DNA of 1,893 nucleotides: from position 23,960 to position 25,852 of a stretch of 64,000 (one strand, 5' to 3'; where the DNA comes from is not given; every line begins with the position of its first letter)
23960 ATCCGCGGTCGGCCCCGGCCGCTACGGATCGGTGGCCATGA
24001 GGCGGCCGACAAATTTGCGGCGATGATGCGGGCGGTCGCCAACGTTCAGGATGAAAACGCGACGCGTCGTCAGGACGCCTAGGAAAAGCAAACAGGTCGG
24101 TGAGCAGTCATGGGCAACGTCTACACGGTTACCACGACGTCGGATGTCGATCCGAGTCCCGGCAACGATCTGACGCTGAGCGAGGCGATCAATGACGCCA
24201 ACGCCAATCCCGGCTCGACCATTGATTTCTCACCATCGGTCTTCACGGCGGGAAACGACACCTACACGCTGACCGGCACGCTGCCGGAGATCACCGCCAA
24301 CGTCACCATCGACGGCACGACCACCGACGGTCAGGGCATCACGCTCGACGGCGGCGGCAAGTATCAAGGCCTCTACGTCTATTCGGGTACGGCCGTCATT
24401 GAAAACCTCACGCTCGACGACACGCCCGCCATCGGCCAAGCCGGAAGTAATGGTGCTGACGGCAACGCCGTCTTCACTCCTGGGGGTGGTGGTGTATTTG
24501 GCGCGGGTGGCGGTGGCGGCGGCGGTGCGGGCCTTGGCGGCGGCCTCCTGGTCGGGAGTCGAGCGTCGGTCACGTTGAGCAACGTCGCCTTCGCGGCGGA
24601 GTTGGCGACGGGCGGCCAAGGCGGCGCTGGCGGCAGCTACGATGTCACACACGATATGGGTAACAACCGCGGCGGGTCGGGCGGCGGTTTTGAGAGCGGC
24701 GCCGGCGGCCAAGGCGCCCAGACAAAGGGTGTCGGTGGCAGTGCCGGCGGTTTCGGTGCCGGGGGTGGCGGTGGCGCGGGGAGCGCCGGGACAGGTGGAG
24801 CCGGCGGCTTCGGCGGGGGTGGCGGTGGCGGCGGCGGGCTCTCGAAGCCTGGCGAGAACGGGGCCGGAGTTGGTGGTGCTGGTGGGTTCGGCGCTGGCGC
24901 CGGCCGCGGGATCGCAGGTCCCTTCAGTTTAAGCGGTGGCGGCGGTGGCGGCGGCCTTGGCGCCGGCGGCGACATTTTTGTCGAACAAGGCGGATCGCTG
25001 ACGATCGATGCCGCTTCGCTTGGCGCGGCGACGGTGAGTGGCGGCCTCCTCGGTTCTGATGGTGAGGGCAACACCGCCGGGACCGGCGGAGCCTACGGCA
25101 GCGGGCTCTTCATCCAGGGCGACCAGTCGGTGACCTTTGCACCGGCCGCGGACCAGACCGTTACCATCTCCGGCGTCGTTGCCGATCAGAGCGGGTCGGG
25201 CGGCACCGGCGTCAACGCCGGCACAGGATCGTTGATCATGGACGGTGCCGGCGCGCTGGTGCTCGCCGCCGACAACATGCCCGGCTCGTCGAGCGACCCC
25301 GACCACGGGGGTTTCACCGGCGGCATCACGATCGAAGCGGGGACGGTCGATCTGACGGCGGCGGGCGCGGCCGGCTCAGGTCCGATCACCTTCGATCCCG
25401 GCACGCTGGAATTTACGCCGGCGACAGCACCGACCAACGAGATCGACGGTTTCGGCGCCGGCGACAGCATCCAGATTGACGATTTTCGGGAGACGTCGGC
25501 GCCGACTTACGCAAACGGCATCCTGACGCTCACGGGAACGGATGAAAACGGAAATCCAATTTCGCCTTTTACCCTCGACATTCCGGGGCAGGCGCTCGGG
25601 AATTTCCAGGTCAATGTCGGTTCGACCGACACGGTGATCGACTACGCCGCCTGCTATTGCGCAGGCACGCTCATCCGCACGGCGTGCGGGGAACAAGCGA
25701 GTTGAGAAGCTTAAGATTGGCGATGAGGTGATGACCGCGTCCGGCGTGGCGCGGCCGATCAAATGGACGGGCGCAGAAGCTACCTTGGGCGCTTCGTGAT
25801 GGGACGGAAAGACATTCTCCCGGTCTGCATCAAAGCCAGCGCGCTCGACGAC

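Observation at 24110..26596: Gly-rich beta-helix protein ending in a Hint module plus a C-terminal tail: polymorphic-toxin-like architecture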

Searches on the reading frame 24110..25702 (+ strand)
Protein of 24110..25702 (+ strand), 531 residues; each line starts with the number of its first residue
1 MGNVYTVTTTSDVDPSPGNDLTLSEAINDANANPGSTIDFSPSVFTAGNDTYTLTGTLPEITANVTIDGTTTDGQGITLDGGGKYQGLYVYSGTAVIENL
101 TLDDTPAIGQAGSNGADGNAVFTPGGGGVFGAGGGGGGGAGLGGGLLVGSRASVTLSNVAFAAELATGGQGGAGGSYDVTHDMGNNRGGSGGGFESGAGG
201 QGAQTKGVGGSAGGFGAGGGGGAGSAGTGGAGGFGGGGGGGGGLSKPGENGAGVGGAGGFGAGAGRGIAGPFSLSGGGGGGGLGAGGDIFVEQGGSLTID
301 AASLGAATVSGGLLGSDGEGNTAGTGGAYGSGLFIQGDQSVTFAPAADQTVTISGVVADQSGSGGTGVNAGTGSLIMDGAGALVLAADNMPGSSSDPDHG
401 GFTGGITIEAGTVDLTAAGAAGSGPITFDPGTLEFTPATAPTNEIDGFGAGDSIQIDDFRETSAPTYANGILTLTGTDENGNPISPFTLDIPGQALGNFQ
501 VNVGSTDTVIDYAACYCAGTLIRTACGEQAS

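Call 58: search_protein_families(library=pfam, proteins=[window:24110-25648:+], max_evalue=10)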
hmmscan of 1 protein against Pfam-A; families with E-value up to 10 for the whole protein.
window:24110-25648:+ (513 aa): 0 families

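Call 59: search_protein_families(library=ncbifam, proteins=[window:24110-25648:+], max_evalue=10)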
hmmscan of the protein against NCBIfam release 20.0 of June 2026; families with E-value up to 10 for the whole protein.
window:24110-25648:+ (513 aa): 0 families

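Call 80: find_encoding_contigs(protein=window:24110-25702:+, flank=1000, max_places=3)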
Protein window:24110-25702:+ (531 aa): no gene with exactly this product is on record in the collection.
